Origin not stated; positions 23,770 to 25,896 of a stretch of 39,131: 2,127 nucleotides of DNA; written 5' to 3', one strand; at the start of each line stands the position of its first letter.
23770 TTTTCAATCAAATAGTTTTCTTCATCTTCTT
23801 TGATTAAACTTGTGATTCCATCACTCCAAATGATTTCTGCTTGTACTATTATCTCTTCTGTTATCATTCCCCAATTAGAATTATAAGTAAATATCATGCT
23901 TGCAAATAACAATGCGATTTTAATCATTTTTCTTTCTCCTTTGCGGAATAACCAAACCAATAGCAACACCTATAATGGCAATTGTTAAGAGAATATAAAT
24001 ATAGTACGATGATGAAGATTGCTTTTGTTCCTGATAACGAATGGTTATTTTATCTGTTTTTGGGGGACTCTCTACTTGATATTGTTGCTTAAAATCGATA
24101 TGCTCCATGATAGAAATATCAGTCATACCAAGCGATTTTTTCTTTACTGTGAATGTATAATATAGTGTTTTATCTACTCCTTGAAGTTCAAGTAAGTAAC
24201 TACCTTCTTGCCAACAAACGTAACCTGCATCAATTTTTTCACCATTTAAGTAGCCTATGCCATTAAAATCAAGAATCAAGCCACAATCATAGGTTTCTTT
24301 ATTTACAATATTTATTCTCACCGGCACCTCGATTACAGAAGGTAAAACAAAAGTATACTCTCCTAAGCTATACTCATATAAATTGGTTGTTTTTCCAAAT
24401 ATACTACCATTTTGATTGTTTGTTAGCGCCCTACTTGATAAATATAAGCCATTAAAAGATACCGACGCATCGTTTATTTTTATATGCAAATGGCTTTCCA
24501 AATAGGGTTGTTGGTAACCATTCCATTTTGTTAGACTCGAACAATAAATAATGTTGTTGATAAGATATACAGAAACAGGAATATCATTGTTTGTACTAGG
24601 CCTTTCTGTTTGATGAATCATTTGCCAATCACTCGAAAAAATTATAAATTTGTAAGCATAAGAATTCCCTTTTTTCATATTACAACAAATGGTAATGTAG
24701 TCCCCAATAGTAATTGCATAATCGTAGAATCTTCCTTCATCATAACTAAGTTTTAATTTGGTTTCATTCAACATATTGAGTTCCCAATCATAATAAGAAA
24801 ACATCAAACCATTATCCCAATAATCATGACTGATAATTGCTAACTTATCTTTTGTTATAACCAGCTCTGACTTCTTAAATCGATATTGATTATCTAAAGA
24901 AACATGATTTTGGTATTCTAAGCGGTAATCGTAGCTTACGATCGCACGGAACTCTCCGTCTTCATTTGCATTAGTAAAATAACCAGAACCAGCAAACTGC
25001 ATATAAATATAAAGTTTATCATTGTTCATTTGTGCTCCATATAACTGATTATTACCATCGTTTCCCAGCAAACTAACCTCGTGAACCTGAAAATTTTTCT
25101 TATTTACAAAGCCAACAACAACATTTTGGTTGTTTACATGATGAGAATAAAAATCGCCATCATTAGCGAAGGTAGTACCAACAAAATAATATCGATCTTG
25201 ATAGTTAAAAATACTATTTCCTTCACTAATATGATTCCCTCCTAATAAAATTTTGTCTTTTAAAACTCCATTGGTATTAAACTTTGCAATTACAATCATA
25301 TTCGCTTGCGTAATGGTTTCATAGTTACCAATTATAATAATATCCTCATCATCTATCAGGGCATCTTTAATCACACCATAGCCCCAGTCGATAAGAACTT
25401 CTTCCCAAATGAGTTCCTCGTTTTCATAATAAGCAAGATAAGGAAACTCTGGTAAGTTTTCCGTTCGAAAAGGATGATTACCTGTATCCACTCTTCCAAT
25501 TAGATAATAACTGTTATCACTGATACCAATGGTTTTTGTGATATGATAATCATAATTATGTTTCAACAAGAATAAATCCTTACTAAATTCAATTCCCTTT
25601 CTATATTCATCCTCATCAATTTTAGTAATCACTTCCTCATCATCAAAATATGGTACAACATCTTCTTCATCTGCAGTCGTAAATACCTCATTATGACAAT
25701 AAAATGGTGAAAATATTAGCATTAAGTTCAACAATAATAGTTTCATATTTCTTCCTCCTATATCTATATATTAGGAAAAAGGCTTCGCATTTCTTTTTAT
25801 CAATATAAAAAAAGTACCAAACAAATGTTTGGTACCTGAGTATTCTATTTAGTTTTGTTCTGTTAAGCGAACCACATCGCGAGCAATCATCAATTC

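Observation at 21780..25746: Translationally coupled pair of distantly paralogous, tail-anchored giant surface proteins of unknown family between ackA and dnaE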

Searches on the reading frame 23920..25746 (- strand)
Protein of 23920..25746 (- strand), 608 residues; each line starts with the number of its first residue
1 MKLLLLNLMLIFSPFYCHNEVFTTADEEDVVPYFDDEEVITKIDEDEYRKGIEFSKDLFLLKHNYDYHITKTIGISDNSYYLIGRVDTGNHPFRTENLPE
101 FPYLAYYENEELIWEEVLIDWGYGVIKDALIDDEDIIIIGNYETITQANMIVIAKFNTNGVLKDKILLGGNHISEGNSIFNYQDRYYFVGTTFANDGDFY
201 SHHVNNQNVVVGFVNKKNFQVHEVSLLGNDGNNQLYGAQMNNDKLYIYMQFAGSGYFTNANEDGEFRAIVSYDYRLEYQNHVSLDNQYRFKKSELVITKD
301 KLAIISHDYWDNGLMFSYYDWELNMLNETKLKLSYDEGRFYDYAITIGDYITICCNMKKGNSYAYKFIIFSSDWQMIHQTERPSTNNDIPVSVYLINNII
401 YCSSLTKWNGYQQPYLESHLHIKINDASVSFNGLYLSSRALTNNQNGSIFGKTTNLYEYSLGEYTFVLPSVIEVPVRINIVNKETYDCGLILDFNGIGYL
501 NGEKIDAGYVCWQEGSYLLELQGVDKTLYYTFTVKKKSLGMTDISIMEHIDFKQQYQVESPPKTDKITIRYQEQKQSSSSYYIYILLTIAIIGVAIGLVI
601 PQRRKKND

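Call 6: search_protein_families(library=pfam, proteins=[window:23920-25746:-], max_evalue=10)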
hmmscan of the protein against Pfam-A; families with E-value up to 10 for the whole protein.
window:23920-25746:- (608 aa): 0 families

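Call 8: search_protein_families(library=ncbifam, proteins=[window:23920-25746:-], max_evalue=10)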
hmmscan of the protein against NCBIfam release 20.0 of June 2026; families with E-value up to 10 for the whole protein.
window:23920-25746:- (608 aa): 1 family
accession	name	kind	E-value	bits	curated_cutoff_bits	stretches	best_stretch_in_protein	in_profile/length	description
TIGR02608.1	delta_60_rpt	domain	0.73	9.7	76.5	1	133-161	11-39/55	delta-60 repeat domain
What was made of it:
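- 24427..25575 (-): Beta-propeller region of A (aa ~58-440). Only aa 120-250 are modelled with confidence. It includes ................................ There is also a weak delta-60 repeat hit at aa 133-161 (E=0.73, call 8).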

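Call 10: find_homologous_proteins(query=window:23920-25746:-)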
Query window:23920-25746:- (608 aa): 6 proteins with E <= 0.001 among 6123 candidates.
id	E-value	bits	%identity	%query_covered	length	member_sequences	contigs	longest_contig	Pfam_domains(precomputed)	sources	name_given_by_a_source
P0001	0.0e+0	1382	99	100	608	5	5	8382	-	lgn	-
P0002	4.5e-279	945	67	98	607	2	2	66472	-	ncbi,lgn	-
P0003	3.2e-276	936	67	99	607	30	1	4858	-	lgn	-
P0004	1.9e-270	917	65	98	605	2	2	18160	-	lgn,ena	-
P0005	1.7e-247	841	59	100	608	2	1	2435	-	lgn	-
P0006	9.0e-109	383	37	100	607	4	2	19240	-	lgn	-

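Call 18: find_encoding_contigs(protein=P0002, flank=10000, max_places=3)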
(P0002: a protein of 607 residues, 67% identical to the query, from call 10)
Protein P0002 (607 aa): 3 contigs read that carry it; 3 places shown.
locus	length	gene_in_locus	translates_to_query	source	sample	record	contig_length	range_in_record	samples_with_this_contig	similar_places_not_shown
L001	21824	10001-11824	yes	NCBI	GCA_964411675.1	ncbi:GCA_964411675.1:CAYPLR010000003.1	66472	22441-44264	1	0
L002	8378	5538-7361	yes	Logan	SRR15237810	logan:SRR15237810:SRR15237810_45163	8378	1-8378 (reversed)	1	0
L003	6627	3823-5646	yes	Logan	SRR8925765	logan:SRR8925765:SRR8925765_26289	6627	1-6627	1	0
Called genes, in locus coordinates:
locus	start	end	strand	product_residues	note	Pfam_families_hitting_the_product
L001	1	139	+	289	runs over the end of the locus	-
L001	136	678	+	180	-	PF06414:Zeta_toxin, PF13671:AAA_33 (weak)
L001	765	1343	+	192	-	PF00293:NUDIX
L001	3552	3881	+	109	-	-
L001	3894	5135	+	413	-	PF00999:Na_H_Exchanger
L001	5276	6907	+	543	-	PF16403:Bact_surface_Ig-like (weak)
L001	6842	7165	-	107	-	PF01809:YidD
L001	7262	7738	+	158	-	PF00149:Metallophos (faint), PF12850:Metallophos_2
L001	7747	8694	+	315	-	PF21106:YtxK_like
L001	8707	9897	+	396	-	PF00871:Acetate_kinase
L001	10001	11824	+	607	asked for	-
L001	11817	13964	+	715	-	-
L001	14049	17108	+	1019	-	PF02811:PHP, PF07733:DNA_pol3_alpha, PF17657:DNA_pol3_finger, PF14579:HHH_6, PF01336:tRNA_anti-codon (weak)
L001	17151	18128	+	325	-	PF00365:PFK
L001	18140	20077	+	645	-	PF00133:tRNA-synt_1, PF01406:tRNA-synt_1e (weak), PF09334:tRNA-synt_1g, PF00133:tRNA-synt_1, PF19303:Anticodon_3 (weak), PF08264:Anticodon_1, PF01588:tRNA_bind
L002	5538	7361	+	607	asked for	-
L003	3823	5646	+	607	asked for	-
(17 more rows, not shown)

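Call 19: find_encoding_contigs(protein=P0006, flank=10000, max_places=3)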
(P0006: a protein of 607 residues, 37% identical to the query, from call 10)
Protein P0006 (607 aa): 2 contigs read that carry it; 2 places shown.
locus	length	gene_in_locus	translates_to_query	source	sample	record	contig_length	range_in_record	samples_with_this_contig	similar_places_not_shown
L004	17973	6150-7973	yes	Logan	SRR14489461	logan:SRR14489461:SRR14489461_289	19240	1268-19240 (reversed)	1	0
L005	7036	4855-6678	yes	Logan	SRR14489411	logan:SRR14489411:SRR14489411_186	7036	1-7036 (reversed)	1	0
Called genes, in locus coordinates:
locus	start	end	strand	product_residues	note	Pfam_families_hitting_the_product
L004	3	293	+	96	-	?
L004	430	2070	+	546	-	PF16403:Bact_surface_Ig-like (faint)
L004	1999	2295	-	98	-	PF01809:YidD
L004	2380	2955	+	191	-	-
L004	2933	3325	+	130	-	PF09579:Spore_YtfJ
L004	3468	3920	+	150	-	PF00149:Metallophos (faint), PF12850:Metallophos_2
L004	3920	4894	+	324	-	PF21106:YtxK_like, PF02384:N6_Mtase (weak)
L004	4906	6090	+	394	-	PF00871:Acetate_kinase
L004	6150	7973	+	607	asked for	-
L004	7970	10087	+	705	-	-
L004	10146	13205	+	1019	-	PF02811:PHP, PF07733:DNA_pol3_alpha, PF17657:DNA_pol3_finger, PF14579:HHH_6, PF01336:tRNA_anti-codon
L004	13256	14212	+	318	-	PF00365:PFK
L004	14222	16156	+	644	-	PF00133:tRNA-synt_1, PF01406:tRNA-synt_1e (faint), PF09334:tRNA-synt_1g, PF00133:tRNA-synt_1, PF19303:Anticodon_3, PF08264:Anticodon_1 (weak), PF01588:tRNA_bind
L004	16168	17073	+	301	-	PF02588:YitT_membrane, PF10035:DUF2179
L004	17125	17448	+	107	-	PF03819:MazG (weak), PF12643:MazG-like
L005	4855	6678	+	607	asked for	-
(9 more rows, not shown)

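Call 23: predict_structure(alignment_id=A1)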
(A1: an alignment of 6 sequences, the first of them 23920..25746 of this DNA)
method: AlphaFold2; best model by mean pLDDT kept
length: 608 residues; sequences in the alignment: 6
mean_pLDDT: 46.0   pTM: 0.39
mean pLDDT of the five models: 46.0, 45.1, 43.0, 42.1, 40.4
residues with pLDDT >= 90: 0; 70-90: 67; 50-70: 144; < 50: 397
segments of 3 or more residues with pLDDT < 50: 8-21, 23-25, 44-65, 76-80, 86-100, 118-121, 195-204, 253-461, 464-479, 481-491, 514-518, 523-581, 600-608
pLDDT, mean of each block of 10 residues (from residue 1): 47 36 51 52 46 38 46 51 50 35 54 51 67 82 65 77 75 75 84 52 54 82 54 60 59 42 25 20 24 37 36 38 37 31 37 40 39 40 29 35 30 27 43 32 34 41 45 44 39 52 55 50 48 37 25 23 27 33 63 60 40
secondary structure, 60 per line:
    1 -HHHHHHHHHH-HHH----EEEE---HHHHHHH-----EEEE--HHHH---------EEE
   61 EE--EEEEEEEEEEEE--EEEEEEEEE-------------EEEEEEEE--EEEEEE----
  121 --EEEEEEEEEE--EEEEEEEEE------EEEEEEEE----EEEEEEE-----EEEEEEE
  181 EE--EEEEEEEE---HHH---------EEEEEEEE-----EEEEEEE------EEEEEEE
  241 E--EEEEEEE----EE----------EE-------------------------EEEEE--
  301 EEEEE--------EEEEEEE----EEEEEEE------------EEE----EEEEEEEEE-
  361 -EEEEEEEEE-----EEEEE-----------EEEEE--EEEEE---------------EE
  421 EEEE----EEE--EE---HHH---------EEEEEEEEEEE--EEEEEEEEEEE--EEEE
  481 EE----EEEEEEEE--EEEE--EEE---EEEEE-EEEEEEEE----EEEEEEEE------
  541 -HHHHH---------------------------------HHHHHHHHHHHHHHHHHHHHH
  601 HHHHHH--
elements in order: H2-11 E20-23 H27-33 E39-42 H45-48 E58-62 E65-76 E79-87 E101-108 E111-116 E123-132 E135-143 E150-157 E162-168 E174-182 E185-192 E208-215 E221-227 E234-241 E244-250 E294-298 E301-305 E314-320 E325-331 E344-346 E351-359 E362-370 E376-380 E392-396 E399-403 E419-424 E429-431 E451-461 E464-474 E477-482 E487-494 E497-500 E503-505 E509-513 E515-522 E527-534 H542-546 H580-606
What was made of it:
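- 23920..25746 (-): Gene A, 608 aa. Layout: signal-like segment (aa 1-18), acidic N-terminal stretch, beta-propeller (~aa 58-440), Ig-like module (~aa 446-535), low-confidence stalk, TM (aa 580-600, contains GVAIG), tail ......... AF2 secondary structure is all-beta (call 23).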

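Call 32: search_solved_structures(query=A1, max_evalue=10)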
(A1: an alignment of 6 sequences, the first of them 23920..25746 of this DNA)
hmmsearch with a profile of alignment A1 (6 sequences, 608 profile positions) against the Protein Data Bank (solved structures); distinct sequences matched with E-value up to 10: 0.

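Call 63: fold_search(model_id=the predicted structure, library=pdb)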
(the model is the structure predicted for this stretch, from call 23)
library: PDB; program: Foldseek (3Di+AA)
matches with E <= 10: 814; with E <= 0.001: 50
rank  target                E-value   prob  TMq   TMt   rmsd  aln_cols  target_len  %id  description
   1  7ron                  1.6e-06  1.00  0.23  0.22  24.9       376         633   12  Crystal structure of the Friedel-Crafts alkylating enzyme CylK from Cylindospermum licheniforme (released 2022-03-23)
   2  7roo                  1.9e-06  1.00  0.25  0.23  24.5       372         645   12  Crystal structure of Friedel-Crafts alkylating enzyme CylK from Cylindospermum licheniforme with bromide (released 2022-03-23)
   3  7fh8                  1.5e-05  1.00  0.24  0.22  24.7       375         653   12  Friedel-Crafts alkylation enzyme CylK mutant H391A (released 2022-02-16)
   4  7fh7                  3.6e-05  1.00  0.24  0.23  24.6       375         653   12  Friedel-Crafts alkylation enzyme CylK mutant Y37F (released 2022-02-16)
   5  7fh6                  4.0e-05  1.00  0.24  0.22  25.4       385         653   12  Friedel-Crafts alkylation enzyme CylK (released 2022-02-16)
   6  6n6b_A                4.2e-05  1.00  0.17  0.25  27.3       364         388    9  The complex crystal structure of neuraminidase from A/Minnesota/11/2010 with B10 antibody. (released 2019-07-03)
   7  3tia_A                5.6e-05  1.00  0.17  0.25  25.1       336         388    8  Crystal structure of 1957 pandemic H2N2 neuraminidase complexed with laninamivir (released 2011-11-16)
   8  4mju                  7.2e-05  1.00  0.17  0.25  24.8       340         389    9  Influenza Neuraminidase in complex with a novel antiviral compound (released 2014-01-15)
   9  8okv_A                8.0e-05  1.00  0.19  0.33  19.9       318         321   12  lipoprotein BT2095 from Bacteroides thetaiotamicron bound to cyanocobalamin CnCbl (released 2023-09-20)
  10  9uax_I                8.0e-05  1.00  0.17  0.26  27.0       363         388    8  The structure of Myanmar_N2 and AS4C_Fab complex (released 2026-04-08)
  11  6n4d_A                8.4e-05  1.00  0.16  0.23  25.7       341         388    8  The crystal structure of neuramindase from A/canine/IL/11613/2015 (H3N2) influenza virus. (released 2019-01-30)
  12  8okv_D                8.8e-05  1.00  0.20  0.36  18.4       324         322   12  lipoprotein BT2095 from Bacteroides thetaiotamicron bound to cyanocobalamin CnCbl (released 2023-09-20)
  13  7u4e_A                9.7e-05  1.00  0.16  0.23  25.6       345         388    8  Neuraminidase from influenza virus A/Bilthoven/17938/1969(H3N2) (released 2022-10-19)
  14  6q20_A                1.1e-04  1.00  0.17  0.25  25.1       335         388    9  Crystal structure of human 1E01 Fab in complex with influenza virus neuraminidase from A/Japan/305/1957 (H2N2) (released 2019-10-23)
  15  1nn2_A                1.2e-04  1.00  0.17  0.25  25.1       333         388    9  THREE-DIMENSIONAL STRUCTURE OF THE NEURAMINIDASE OF INFLUENZA VIRUS A(SLASH)TOKYO(SLASH)3(SLASH)67 AT 2.2 ANGSTROMS RE (released 1992-07-15)
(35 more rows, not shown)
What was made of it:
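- The top Foldseek hits of A are CylK, with neuraminidases also listed (call 63). All of these are sub-threshold matches at the level of the propeller fold, with rmsd above 18 A (call 63).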
